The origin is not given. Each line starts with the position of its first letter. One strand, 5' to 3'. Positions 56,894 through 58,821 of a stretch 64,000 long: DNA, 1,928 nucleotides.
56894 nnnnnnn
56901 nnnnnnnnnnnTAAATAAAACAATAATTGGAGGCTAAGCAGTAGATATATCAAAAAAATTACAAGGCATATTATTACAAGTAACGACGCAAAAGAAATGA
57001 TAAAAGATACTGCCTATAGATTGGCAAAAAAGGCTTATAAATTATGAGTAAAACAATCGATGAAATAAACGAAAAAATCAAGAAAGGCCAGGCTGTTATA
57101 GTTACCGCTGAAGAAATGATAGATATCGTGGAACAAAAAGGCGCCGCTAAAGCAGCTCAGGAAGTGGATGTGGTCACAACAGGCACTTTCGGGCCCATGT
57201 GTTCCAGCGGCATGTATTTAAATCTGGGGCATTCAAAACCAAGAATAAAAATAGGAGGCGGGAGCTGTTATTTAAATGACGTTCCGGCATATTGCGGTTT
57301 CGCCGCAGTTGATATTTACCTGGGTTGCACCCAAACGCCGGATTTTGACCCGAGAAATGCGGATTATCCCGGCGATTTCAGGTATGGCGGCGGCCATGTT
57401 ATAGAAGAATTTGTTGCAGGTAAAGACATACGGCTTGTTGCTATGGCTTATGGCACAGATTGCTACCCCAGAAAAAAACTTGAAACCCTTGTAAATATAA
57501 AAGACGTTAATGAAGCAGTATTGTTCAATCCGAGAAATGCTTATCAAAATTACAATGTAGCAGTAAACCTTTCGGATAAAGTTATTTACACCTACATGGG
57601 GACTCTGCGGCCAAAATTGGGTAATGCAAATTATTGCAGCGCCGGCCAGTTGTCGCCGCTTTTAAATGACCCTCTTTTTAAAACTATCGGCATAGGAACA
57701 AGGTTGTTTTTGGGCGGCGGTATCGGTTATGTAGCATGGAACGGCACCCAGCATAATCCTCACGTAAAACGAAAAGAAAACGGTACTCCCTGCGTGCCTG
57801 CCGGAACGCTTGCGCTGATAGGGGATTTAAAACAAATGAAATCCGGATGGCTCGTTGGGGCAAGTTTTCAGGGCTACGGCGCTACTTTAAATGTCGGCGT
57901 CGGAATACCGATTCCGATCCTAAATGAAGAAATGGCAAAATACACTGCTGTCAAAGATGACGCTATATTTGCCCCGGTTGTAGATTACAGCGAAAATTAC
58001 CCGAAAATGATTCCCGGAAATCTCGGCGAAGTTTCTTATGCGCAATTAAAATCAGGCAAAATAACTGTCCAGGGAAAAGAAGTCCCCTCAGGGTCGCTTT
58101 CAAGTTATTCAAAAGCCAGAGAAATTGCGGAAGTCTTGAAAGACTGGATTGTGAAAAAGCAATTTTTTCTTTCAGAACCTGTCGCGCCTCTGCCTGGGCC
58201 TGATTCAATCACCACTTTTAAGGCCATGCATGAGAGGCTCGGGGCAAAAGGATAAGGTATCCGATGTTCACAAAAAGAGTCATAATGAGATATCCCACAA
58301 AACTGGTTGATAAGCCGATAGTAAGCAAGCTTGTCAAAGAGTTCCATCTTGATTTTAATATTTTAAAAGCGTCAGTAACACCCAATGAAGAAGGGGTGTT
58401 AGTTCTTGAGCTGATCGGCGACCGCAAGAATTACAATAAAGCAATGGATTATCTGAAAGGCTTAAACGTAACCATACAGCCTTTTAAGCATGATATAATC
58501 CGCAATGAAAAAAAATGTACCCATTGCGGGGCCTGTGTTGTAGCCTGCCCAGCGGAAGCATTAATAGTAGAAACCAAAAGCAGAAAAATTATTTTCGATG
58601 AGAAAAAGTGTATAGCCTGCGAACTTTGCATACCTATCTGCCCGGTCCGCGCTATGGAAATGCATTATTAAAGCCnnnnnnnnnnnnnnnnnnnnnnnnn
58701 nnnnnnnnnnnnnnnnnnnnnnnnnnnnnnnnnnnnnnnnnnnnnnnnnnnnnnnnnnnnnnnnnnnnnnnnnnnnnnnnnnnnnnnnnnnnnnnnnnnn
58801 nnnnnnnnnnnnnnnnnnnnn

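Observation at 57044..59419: Methanogen-type sulfide-dependent homocysteine module (DUF39 plus NIL-ferredoxin) with a tightly linked UPF0280 gene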

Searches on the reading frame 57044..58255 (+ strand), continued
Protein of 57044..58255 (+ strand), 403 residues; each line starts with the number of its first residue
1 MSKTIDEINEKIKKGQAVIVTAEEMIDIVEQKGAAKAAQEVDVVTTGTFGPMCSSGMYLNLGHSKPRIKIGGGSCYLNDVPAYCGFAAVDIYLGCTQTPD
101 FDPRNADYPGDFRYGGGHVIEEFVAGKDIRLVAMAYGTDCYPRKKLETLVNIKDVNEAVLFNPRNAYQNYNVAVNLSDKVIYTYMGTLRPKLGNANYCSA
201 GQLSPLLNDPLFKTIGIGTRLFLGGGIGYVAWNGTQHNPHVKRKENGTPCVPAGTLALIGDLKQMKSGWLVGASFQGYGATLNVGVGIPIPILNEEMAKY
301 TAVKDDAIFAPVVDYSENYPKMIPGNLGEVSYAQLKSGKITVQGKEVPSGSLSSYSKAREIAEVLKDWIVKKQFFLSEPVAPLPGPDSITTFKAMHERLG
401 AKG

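Call 46: search_protein_representatives(protein=window:57044-58252:+)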
Query: 403 residues. Proteins with E-value up to 0.001 (for the whole library): 1011; up to 1e-10: 617; up to 1e-30: 180. The best 150 are listed.
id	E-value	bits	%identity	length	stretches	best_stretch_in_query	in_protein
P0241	5.4e-177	605.4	68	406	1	2-389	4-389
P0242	1.4e-114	399.9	55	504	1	2-395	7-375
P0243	3.2e-109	382.2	74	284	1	1-221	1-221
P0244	4.2e-108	378.5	61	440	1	3-289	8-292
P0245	2.2e-104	366.3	57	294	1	104-386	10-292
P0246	3.6e-103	362.3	51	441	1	1-381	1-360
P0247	7.8e-93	328.3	42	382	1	3-376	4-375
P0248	1.1e-92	327.8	44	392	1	1-386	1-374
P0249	1.5e-88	314.1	59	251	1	4-228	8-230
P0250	3.2e-88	313.1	56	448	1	3-292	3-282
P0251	7.9e-88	311.8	77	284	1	35-210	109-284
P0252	2.6e-87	310.1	45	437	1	3-380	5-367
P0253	9.2e-85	301.7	64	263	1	11-221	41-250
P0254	1.8e-82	294.2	71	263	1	69-249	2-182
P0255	1.0e-81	291.7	57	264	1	70-308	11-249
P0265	3.3e-72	260.3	39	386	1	1-383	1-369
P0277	1.4e-62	228.6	36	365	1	3-375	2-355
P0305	4.6e-50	187.4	40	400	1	2-333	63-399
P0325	5.3e-43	164.1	36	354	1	3-380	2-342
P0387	7.8e-34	134.0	31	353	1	2-376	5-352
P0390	1.7e-33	132.8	33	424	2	1-330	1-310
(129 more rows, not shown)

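Call 48: search_protein_families(library=pfam, proteins=[P0242, P0246, P0252, P0247, P0265, P0277, P0387, P0390, P0305, P0325], max_evalue=0.0001)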
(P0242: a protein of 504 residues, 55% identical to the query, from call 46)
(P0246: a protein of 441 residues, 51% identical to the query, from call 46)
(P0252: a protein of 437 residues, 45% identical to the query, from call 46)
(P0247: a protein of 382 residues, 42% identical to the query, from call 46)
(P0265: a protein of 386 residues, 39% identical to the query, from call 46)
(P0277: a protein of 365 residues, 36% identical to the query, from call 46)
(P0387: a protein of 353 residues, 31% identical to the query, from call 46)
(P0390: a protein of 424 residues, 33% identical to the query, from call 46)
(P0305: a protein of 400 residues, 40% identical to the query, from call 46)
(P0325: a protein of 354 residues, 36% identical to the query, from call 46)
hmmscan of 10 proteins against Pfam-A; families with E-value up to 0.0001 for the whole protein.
P0242 (504 aa): 2 families
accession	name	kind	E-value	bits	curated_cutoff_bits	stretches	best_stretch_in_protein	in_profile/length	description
PF01837.22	HcyBio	-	1.9e-145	484.6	26.2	1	22-359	1-349/349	Homocysteine biosynthesis enzyme, sulfur-incorporation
PF00571.33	CBS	-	1.6e-32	112.1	24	2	384-437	1-54/57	CBS domain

P0246 (441 aa): 8 families
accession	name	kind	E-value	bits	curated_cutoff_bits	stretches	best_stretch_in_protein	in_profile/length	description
PF01837.22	HcyBio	-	4.4e-138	460.4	26.2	1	17-355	1-349/349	Homocysteine biosynthesis enzyme, sulfur-incorporation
PF12838.12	Fer4_7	-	1e-08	36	27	1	390-432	2-49/52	4Fe-4S dicluster domain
PF00037.32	Fer4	-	5.6e-08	32.7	21.1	0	388-406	6-24/24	4Fe-4S binding domain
PF13237.11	Fer4_10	-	5.7e-07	29.8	25.5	1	386-432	5-53/53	4Fe-4S dicluster domain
PF13187.11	Fer4_9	-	8.5e-06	26.2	27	0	389-434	1-50/52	4Fe-4S dicluster domain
PF13534.11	Fer4_17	-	2.5e-05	25.2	22.2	0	363-403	22-59/61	4Fe-4S dicluster domain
PF12797.12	Fer4_2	-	6e-05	23.2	24.5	0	387-401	7-21/22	4Fe-4S binding domain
PF14697.11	Fer4_21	-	8.1e-05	23.1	35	0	387-433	5-53/59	4Fe-4S dicluster domain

P0252 (437 aa): 5 families
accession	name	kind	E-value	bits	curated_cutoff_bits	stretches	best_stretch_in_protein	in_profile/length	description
PF01837.22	HcyBio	-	3.1e-129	431.3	26.2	1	19-363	1-349/349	Homocysteine biosynthesis enzyme, sulfur-incorporation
PF12838.12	Fer4_7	-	5e-07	30.5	27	1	387-429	2-51/52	4Fe-4S dicluster domain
PF13237.11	Fer4_10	-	1.3e-06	28.6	25.5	1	386-427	8-53/53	4Fe-4S dicluster domain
PF00037.32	Fer4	-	3.1e-05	24.1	21.1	0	411-429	3-21/24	4Fe-4S binding domain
PF13187.11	Fer4_9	-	9.1e-05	22.9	27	0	387-429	2-50/52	4Fe-4S dicluster domain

P0247 (382 aa): 1 family
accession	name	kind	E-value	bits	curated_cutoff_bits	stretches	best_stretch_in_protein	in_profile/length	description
PF01837.22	HcyBio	-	1.1e-100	337.4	26.2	1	18-374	1-348/349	Homocysteine biosynthesis enzyme, sulfur-incorporation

P0265 (386 aa): 1 family
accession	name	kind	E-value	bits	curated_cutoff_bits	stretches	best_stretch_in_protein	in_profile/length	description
PF01837.22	HcyBio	-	5.6e-96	321.9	26.2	1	18-362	2-349/349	Homocysteine biosynthesis enzyme, sulfur-incorporation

P0277 (365 aa): 1 family
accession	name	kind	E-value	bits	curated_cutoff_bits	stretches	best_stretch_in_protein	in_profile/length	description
PF01837.22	HcyBio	-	6.5e-68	229.6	26.2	1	16-354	1-347/349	Homocysteine biosynthesis enzyme, sulfur-incorporation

P0387 (353 aa): 1 family
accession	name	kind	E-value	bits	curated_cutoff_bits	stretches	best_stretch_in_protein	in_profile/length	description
PF01837.22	HcyBio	-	1.2e-63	215.6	26.2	1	20-352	1-349/349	Homocysteine biosynthesis enzyme, sulfur-incorporation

P0390 (424 aa): 1 family
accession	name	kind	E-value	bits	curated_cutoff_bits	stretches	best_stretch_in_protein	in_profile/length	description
PF01837.22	HcyBio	-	2e-107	359.6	26.2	1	17-415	1-349/349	Homocysteine biosynthesis enzyme, sulfur-incorporation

P0305 (400 aa): 1 family
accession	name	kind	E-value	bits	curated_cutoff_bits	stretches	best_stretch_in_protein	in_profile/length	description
PF01837.22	HcyBio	-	1.4e-45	156.1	26.2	2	78-258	1-173/349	Homocysteine biosynthesis enzyme, sulfur-incorporation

P0325 (354 aa): 1 family
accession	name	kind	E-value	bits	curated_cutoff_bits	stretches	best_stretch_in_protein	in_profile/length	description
PF01837.22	HcyBio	-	3.7e-66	223.8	26.2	1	17-338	2-349/349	Homocysteine biosynthesis enzyme, sulfur-incorporation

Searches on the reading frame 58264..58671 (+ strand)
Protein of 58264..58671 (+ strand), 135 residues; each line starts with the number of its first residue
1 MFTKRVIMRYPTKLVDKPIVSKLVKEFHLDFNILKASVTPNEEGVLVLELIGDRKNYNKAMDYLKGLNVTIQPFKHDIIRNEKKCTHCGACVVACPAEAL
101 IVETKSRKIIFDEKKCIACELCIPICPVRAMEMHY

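Call 3: search_protein_families(library=pfam, proteins=[window:58264-58671:+], max_evalue=0.01)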
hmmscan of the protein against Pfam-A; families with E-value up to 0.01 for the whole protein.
window:58264-58671:+ (135 aa): 16 families
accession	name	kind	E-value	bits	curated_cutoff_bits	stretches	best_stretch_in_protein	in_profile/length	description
PF09383.16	NIL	-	2.3e-16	59.9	24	1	5-71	2-71/73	NIL domain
PF00037.32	Fer4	-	7.3e-14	51.3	21.1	2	79-100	2-23/24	4Fe-4S binding domain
PF12837.12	Fer4_6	-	4.8e-11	42.5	25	2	81-100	5-24/24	4Fe-4S binding domain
PF12797.12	Fer4_2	-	1.6e-10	40.6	24.5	2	78-97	3-22/22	4Fe-4S binding domain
PF14697.11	Fer4_21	-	3.7e-10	40.2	35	1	81-133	4-59/59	4Fe-4S dicluster domain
PF12838.12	Fer4_7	-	7.2e-10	39.6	27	1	84-130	1-52/52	4Fe-4S dicluster domain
PF13237.11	Fer4_10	-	1.5e-09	38.1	25.5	1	78-127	2-53/53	4Fe-4S dicluster domain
PF13187.11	Fer4_9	-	7.1e-09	36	27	1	84-131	1-52/52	4Fe-4S dicluster domain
PF12800.12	Fer4_4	-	2.1e-07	31.1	24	1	83-97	2-16/17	4Fe-4S binding domain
PF13183.11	Fer4_8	-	8.5e-07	29.9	27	1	83-97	52-66/68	4Fe-4S dicluster domain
PF13484.11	Fer4_16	-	1.2e-06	29.7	30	1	84-103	1-20/66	4Fe-4S double cluster binding domain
PF12798.12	Fer4_3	-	4.6e-05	24.4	27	1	85-99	1-15/15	4Fe-4S binding domain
PF25160.1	LdpA_Fe-S-bd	-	0.00028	21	27.6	0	90-133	8-45/49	LdpA Fe-S cluster-binding domain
PF23050.1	KH_N4BP1_1st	-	0.005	17.3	27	1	27-67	24-63/65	N4BP1, first type I KH-domain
PF13534.11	Fer4_17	-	0.0052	17.7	22.2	0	83-98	44-59/61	4Fe-4S dicluster domain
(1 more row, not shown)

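Call 4: search_protein_families(library=ncbifam, proteins=[window:58264-58671:+], max_evalue=0.01)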
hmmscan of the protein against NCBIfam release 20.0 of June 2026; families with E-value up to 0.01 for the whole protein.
window:58264-58671:+ (135 aa): 100 families (the best 25 are shown)
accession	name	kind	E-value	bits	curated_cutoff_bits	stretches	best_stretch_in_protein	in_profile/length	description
NF038196.1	ferrodoxin_EFR1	subfamily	2e-11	44.4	75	1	76-133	177-231/242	EFR1 family ferrodoxin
NF006221.0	PRK08348.1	subfamily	3.2e-11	43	124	1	73-133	34-94/136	NADH-plastoquinone oxidoreductase subunit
NF043069.1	T4HPD_activ_SAM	equivalog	4.1e-11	42.8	425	1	70-133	38-99/299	trans-4-hydroxy-L-proline dehydratase activase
TIGR04041.1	activase_YjjW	hypoth_equivalog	5.2e-11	42.5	250.2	1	82-130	40-86/276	YjjW family glycine radical enzyme activase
TIGR01944.1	rnfB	subfamily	1.1e-10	41.4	68.7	1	80-134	110-163/190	RnfABCDGE type electron transport complex subunit B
NF010369.0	PRK13795.1-4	equivalog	1.4e-10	40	1086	1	78-129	571-622/633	hypothetical protein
NF003475.0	PRK05113.1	equivalog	9.4e-10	38.7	203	1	79-134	109-163/190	electron transport complex subunit RsxB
NF042909.1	FMH_DH_FwdF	exception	1.7e-09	37.2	375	1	72-133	246-313/336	tungsten-dependent formylmethanofuran dehydrogenase subunit FwdF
NF005415.0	PRK06991.1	equivalog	1.8e-09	37.6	281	1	81-133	83-134/284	electron transport complex subunit RsxB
NF006076.0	PRK08222.1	equivalog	5.5e-09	36.1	270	1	81-133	36-92/181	hydrogenase 4 subunit H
NF006446.0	PRK08764.1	equivalog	9.1e-09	35.3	220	1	82-134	85-136/139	Rnf electron transport complex subunit RnfB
NF006183.0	PRK08318.1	equivalog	2.2e-08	33.3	335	1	81-133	340-397/422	NAD-dependent dihydropyrimidine dehydrogenase subunit PreA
NF058577.1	FdxA_fam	equivalog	3e-08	33.7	65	1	83-130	7-52/52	4Fe-4S ferredoxin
NF009053.0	PRK12387.1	subfamily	3.4e-08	33.4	204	1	74-133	29-92/180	formate hydrogenlyase complex iron-sulfur subunit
TIGR02179.1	PorD_KorD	subfamily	3.7e-08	33.4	60.05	1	79-134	21-75/78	2-oxoacid:acceptor oxidoreductase, delta subunit, pyruvate/2-ketoisovalerate family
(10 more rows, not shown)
